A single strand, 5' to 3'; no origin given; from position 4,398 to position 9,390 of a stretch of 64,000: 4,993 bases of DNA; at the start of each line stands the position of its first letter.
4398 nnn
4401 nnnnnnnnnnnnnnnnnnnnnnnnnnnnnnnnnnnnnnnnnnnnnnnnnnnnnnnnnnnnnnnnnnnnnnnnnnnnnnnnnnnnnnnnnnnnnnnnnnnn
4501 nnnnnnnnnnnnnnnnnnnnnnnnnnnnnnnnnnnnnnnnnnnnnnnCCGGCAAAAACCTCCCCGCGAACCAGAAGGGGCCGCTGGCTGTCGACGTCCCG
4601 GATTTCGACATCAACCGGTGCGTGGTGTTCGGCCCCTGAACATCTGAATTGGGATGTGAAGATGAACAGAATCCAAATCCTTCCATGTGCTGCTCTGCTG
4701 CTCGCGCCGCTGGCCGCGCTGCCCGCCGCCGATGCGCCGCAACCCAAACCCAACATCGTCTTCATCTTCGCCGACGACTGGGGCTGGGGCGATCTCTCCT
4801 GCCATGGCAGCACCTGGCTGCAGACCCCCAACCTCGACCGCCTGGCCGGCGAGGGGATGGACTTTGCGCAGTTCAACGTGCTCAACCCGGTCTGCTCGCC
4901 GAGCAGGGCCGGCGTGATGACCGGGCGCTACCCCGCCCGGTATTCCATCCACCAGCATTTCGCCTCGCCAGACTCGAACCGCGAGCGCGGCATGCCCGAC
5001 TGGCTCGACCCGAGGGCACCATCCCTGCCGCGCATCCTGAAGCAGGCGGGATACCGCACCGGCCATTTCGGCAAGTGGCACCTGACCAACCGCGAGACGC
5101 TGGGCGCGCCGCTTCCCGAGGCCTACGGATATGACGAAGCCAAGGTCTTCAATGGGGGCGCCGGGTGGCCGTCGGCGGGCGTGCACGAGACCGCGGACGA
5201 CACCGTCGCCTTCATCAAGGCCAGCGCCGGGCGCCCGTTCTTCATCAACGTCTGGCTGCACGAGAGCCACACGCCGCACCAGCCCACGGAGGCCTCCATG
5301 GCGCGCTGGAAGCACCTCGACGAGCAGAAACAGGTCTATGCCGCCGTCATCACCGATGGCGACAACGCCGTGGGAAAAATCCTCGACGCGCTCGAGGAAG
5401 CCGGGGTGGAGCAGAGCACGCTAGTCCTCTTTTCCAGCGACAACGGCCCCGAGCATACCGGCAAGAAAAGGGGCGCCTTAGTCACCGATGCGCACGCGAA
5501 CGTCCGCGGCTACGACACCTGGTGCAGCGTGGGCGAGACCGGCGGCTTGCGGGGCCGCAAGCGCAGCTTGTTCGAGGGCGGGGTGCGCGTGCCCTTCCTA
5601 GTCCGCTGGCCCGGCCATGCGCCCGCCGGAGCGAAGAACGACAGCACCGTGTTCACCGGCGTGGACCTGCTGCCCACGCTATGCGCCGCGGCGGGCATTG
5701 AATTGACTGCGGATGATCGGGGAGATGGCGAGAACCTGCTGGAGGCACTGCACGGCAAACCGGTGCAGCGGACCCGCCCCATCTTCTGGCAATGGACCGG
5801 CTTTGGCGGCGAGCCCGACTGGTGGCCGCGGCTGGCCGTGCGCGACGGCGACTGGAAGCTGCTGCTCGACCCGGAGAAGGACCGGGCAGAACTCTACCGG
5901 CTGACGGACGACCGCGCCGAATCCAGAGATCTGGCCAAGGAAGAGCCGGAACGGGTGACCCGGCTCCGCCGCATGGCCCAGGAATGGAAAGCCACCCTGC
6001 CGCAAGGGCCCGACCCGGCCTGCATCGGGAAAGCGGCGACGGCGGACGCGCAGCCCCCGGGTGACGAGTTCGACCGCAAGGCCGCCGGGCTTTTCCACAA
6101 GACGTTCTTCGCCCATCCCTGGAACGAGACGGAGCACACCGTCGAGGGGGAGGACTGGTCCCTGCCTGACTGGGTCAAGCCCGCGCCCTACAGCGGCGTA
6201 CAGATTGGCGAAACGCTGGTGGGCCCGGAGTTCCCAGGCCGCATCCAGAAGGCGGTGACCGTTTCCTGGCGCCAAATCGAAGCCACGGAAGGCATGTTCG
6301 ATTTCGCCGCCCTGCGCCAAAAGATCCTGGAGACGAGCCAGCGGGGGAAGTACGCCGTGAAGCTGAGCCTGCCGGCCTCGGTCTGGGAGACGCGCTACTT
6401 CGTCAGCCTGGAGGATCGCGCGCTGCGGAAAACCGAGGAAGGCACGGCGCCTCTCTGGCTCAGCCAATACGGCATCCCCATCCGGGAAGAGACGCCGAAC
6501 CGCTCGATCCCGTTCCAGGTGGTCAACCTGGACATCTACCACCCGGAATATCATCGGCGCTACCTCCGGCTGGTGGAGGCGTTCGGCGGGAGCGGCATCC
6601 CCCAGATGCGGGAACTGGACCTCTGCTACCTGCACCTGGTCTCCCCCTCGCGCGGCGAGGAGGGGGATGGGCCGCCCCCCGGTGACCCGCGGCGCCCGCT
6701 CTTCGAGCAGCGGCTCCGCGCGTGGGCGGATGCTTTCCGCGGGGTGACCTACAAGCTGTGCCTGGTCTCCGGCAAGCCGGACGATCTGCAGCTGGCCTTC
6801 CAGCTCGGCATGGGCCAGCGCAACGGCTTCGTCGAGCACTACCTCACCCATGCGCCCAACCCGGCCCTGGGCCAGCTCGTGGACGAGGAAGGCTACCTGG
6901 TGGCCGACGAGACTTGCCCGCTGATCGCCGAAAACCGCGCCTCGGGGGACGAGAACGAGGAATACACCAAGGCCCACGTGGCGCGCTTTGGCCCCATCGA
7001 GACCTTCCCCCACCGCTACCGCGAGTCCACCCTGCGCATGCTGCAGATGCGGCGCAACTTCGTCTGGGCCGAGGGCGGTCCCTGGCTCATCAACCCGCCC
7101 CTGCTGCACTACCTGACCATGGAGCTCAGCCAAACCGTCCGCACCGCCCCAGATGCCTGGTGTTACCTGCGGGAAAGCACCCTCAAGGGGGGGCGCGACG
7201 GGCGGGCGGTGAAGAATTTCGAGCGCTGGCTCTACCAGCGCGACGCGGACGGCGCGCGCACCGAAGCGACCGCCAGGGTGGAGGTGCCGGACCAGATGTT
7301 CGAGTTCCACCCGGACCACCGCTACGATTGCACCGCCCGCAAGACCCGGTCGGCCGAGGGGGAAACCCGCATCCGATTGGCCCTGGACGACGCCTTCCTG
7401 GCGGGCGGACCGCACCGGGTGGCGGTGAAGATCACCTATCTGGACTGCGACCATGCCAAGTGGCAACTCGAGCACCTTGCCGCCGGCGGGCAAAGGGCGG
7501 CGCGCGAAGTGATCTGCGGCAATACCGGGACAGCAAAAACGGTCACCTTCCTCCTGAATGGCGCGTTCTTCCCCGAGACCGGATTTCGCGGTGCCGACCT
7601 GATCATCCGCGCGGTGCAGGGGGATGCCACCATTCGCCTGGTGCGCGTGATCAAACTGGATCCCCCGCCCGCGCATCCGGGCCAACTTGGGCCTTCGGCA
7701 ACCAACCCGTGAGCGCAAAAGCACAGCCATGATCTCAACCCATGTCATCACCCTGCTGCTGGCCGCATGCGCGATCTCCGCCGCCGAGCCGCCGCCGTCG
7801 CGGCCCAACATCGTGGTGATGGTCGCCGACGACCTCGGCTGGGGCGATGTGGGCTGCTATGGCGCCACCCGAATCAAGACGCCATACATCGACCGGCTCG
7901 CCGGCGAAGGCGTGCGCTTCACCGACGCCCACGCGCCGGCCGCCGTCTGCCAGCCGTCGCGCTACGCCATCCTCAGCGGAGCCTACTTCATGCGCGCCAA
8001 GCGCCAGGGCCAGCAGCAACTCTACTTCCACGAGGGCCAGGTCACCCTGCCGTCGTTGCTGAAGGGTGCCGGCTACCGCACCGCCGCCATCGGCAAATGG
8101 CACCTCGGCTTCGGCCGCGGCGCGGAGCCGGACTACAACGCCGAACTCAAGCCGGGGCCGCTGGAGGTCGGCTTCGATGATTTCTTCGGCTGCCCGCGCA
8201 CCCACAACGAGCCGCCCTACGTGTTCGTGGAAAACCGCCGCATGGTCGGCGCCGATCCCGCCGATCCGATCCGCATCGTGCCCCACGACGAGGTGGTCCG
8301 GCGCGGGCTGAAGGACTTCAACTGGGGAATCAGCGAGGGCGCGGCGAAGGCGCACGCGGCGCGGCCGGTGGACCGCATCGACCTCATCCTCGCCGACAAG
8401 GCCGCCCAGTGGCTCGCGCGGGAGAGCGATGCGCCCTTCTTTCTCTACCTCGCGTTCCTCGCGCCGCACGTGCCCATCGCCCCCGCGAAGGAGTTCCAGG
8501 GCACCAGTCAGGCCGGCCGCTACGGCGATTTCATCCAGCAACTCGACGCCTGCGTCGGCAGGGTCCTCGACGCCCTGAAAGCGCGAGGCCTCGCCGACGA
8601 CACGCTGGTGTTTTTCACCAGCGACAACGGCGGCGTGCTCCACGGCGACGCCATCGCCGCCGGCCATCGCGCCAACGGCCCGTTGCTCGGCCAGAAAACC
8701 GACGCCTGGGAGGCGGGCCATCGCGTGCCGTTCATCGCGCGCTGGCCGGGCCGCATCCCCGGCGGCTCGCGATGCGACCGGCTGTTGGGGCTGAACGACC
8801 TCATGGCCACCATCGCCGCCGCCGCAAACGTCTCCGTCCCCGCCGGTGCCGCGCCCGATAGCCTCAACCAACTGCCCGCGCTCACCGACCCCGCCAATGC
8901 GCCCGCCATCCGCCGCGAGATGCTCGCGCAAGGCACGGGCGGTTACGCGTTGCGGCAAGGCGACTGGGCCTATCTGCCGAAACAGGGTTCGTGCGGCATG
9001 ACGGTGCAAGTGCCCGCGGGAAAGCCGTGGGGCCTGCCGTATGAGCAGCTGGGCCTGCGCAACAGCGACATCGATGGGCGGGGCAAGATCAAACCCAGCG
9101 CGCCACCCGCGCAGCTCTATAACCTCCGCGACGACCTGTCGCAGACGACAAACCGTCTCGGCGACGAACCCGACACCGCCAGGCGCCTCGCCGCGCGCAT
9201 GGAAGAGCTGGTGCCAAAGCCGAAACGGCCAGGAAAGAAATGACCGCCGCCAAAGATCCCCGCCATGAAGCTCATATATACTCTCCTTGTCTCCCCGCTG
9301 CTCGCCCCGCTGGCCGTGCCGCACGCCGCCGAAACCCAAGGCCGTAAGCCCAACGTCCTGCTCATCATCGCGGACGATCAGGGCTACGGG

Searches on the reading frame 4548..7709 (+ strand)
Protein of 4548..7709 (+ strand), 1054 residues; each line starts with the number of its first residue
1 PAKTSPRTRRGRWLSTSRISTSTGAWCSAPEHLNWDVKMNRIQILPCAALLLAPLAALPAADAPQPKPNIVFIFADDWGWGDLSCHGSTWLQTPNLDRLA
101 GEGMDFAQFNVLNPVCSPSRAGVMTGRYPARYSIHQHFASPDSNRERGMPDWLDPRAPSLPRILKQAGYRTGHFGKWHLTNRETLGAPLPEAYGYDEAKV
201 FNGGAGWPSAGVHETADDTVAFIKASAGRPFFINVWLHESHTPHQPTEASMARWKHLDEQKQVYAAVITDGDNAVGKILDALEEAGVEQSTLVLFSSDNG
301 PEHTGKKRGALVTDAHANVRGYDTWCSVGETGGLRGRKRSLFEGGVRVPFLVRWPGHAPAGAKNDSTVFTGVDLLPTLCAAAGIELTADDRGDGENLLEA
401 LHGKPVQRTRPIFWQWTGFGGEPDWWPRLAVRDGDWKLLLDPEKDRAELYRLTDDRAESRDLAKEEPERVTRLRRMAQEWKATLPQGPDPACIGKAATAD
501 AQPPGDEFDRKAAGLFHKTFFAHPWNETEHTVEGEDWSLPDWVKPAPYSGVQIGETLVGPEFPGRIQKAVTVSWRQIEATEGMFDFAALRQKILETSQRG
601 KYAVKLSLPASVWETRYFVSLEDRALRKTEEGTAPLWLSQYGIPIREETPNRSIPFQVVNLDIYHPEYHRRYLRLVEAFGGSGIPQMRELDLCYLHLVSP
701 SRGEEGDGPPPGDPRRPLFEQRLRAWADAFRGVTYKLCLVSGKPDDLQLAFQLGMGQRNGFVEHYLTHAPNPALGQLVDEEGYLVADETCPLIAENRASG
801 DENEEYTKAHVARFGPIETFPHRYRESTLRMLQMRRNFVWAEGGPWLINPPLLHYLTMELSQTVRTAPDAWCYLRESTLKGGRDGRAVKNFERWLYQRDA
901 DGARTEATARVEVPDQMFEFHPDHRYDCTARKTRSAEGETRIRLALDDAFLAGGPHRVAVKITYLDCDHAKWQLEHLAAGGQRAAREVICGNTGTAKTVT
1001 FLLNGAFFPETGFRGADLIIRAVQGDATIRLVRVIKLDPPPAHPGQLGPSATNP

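Call 12: search_protein_families(library=pfam, proteins=[window:4548-7709:+], max_evalue=0.0001)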
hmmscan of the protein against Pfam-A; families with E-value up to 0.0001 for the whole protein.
window:4548-7709:+ (1054 aa): 3 families
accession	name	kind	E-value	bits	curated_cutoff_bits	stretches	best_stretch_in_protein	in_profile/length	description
PF00884.28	Sulfatase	-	2.3e-50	172.1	25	1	68-384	1-301/301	Sulfatase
PF16347.10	SGSH_C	-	4.9e-11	43.5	29.3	1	338-466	8-135/154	N-sulphoglucosamine sulphohydrolase, C-terminal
PF01663.27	Phosphodiest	-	1e-08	35.7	23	1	91-318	18-237/342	Type I phosphodiesterase / nucleotide pyrophosphatase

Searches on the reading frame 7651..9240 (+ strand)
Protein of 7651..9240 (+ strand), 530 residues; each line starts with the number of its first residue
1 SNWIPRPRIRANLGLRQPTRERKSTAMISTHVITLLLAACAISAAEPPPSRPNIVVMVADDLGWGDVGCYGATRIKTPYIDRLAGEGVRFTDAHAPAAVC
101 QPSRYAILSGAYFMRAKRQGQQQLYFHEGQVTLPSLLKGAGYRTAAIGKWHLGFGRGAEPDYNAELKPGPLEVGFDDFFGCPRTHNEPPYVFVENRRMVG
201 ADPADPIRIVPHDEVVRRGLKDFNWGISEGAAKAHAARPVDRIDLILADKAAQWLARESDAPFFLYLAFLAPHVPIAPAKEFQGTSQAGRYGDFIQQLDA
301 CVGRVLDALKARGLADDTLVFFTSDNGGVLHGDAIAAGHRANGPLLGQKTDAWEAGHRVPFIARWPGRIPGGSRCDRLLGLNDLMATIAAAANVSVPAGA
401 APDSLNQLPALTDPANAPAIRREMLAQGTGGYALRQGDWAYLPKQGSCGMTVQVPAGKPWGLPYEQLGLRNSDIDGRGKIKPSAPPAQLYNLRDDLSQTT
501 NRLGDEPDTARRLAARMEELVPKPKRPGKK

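Call 12: search_protein_families(library=pfam, proteins=[window:7651-9240:+], max_evalue=0.0001)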
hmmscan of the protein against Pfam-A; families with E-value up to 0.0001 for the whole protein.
window:7651-9240:+ (530 aa): 1 family
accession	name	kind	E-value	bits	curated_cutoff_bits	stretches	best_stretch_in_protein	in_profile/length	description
PF00884.28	Sulfatase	-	2.4e-61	208.1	25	1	52-394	1-301/301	Sulfatase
